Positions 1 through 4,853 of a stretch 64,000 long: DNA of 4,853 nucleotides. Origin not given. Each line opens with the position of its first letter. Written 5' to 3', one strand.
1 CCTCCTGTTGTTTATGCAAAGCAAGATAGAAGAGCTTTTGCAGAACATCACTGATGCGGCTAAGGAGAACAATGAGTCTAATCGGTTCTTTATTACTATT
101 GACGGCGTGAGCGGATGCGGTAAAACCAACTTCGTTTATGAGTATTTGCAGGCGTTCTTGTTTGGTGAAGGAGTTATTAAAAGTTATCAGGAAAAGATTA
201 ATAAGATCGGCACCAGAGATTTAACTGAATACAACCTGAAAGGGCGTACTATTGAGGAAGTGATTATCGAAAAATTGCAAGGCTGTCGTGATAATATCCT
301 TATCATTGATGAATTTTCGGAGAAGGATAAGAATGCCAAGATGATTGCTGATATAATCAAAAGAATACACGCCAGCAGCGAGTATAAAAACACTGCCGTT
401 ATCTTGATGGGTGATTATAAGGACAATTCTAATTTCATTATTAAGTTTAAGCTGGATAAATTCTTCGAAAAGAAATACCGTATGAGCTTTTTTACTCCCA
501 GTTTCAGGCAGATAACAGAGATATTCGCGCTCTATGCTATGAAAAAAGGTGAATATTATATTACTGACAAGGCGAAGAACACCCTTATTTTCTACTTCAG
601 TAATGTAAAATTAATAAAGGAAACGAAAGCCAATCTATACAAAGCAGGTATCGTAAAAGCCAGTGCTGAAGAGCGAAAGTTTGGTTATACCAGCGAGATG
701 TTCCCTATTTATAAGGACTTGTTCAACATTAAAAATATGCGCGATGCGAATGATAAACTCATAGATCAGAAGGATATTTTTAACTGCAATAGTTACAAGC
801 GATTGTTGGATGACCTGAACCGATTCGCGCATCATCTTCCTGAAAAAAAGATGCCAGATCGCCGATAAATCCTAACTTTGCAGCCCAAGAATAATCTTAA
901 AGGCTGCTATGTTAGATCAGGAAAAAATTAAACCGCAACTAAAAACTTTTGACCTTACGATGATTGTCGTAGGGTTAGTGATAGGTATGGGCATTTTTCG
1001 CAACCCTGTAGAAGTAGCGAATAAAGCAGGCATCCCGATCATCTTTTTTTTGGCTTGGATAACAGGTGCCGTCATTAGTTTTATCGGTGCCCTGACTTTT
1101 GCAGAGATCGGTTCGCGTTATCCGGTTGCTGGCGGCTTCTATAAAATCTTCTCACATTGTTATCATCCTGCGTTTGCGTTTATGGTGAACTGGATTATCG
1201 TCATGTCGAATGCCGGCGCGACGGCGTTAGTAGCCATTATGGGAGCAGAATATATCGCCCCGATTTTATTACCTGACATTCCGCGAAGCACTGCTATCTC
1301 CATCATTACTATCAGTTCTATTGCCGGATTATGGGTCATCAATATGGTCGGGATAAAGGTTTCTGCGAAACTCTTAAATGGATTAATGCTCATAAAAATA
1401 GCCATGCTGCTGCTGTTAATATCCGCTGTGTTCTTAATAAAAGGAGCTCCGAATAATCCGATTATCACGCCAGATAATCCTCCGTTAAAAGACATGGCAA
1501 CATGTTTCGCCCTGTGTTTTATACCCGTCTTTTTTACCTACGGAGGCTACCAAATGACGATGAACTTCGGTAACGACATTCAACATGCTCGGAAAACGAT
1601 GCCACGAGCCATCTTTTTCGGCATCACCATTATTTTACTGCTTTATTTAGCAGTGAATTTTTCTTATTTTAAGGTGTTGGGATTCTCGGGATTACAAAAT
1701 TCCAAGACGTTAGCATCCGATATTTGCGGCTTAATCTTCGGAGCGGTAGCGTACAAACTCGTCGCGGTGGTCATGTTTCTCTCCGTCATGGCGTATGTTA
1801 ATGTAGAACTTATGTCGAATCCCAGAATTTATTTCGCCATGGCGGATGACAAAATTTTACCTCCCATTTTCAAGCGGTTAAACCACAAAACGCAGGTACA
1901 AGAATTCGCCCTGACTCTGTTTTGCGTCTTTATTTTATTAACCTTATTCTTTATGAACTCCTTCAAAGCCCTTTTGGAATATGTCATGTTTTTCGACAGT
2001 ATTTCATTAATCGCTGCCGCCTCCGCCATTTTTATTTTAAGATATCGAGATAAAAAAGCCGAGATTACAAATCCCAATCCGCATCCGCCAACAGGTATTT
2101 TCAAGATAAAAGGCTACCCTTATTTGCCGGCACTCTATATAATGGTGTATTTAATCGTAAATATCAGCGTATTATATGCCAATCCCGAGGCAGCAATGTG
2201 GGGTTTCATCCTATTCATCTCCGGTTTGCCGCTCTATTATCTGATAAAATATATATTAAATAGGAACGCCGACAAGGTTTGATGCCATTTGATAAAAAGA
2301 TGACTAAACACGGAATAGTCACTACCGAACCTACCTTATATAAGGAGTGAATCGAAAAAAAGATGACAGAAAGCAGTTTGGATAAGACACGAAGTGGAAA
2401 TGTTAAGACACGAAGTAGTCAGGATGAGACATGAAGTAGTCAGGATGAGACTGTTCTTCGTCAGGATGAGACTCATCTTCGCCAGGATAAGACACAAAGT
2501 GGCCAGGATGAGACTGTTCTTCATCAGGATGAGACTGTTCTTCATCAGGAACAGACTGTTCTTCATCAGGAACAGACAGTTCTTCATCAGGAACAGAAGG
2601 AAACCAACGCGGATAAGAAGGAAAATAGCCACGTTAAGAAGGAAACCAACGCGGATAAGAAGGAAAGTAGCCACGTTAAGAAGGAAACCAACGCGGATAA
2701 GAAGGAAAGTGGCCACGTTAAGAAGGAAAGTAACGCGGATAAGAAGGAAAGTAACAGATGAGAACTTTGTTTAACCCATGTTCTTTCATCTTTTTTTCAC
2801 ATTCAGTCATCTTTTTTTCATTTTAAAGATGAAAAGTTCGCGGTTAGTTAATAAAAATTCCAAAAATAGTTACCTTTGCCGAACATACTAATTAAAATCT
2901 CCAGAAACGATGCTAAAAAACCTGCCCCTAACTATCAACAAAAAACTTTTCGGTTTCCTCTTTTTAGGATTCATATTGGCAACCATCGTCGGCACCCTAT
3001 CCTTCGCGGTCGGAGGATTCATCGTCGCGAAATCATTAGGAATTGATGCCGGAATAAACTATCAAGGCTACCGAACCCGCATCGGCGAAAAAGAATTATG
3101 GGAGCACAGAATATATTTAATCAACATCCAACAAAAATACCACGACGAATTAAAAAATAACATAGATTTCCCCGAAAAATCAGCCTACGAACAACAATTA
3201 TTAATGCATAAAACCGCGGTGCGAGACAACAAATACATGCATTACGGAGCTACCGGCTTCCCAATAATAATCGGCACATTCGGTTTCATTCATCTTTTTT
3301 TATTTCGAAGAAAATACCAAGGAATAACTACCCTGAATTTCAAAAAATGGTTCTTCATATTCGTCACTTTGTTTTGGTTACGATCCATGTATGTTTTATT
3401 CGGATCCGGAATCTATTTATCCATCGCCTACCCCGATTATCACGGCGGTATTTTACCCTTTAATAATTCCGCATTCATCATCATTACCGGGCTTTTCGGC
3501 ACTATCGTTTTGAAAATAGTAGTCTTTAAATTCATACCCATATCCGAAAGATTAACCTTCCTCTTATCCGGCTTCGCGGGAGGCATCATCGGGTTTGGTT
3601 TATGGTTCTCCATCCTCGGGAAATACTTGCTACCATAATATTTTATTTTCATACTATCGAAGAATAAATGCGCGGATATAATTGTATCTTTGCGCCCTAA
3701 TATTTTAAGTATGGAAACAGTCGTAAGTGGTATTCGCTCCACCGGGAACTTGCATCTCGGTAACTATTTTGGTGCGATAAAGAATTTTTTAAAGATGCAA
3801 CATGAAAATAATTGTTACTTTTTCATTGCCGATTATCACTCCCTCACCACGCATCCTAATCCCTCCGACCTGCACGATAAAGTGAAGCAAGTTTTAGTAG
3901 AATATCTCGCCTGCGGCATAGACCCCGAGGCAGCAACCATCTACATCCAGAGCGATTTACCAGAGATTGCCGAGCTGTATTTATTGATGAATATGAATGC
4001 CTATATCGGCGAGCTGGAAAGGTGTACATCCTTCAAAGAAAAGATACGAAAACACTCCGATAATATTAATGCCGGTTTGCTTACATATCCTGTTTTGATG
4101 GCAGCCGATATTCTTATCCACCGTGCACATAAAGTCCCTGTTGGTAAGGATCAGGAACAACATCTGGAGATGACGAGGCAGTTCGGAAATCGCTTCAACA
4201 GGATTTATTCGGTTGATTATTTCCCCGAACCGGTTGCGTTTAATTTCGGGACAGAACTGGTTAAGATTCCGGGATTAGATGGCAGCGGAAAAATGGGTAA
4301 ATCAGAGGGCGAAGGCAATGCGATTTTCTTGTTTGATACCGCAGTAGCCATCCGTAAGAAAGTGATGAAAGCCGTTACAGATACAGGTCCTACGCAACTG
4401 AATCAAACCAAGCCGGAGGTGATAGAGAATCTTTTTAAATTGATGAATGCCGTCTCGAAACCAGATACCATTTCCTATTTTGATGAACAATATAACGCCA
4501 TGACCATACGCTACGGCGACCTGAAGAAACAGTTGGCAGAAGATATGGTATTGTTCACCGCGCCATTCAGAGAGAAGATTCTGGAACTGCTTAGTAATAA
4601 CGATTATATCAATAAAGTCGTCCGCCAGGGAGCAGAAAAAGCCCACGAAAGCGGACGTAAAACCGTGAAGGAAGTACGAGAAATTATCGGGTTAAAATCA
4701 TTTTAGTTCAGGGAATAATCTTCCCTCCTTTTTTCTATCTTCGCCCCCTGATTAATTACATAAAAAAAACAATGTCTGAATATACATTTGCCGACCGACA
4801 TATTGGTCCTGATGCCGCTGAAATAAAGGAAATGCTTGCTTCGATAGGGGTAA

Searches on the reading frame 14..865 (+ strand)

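Call 60: search_protein_families(library=pfam, proteins=[window:14-865:+])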
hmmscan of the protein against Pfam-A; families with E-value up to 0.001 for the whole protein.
window:14-865:+ (284 aa): 3 families
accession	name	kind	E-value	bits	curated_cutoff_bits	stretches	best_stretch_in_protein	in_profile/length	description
PF01443.25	Viral_helicase1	-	4.5e-06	27.1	21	1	27-103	1-70/228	Viral superfamily 1 RNA helicase core domain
PF13173.12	AAA_14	-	1.6e-05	25.4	27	1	26-133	4-97/129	AAA domain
PF24786.1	RXYLT1_N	-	0.00079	20.1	25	0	43-145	11-111/140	RXYLT1 N-terminal domain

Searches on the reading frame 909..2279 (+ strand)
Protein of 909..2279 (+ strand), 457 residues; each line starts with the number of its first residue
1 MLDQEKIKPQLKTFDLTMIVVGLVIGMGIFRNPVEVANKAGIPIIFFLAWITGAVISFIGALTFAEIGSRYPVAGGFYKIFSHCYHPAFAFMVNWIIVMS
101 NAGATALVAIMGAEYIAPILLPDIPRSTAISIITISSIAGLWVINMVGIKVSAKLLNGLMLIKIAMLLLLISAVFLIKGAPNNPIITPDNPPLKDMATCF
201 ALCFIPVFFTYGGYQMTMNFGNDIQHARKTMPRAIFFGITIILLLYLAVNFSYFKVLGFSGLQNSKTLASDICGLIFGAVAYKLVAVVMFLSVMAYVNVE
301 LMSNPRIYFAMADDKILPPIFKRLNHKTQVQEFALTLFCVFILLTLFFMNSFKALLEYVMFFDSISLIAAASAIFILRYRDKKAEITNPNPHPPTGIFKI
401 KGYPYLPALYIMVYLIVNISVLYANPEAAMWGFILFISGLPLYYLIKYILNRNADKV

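Call 60: search_protein_families(library=pfam, proteins=[window:909-2279:+])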
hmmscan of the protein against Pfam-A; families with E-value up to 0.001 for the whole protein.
window:909-2279:+ (457 aa): 2 families
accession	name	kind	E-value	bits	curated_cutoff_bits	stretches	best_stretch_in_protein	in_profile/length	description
PF13520.12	AA_permease_2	-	8.8e-48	163.7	27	1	11-419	1-404/427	Amino acid permease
PF00324.27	AA_permease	-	2.5e-31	109.3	24.6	1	16-442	2-449/470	Amino acid permease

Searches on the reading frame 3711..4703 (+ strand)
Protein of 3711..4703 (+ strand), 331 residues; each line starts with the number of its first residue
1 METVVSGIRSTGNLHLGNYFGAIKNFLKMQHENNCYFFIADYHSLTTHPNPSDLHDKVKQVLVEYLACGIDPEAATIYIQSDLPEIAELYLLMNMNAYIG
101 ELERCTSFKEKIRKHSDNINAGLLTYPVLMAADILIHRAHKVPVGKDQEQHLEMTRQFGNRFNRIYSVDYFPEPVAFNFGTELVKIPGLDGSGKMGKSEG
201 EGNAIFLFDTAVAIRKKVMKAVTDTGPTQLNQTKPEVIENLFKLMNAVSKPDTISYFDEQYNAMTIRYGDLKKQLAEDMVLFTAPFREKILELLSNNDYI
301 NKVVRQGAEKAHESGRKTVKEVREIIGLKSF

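Call 60: search_protein_families(library=pfam, proteins=[window:3711-4703:+])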
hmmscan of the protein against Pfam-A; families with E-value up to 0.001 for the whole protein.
window:3711-4703:+ (331 aa): 1 family
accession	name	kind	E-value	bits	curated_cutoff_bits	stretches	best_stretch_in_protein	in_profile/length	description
PF00579.31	tRNA-synt_1b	-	3.9e-62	210.6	21.1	1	3-279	7-287/292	tRNA synthetases class I (W and Y)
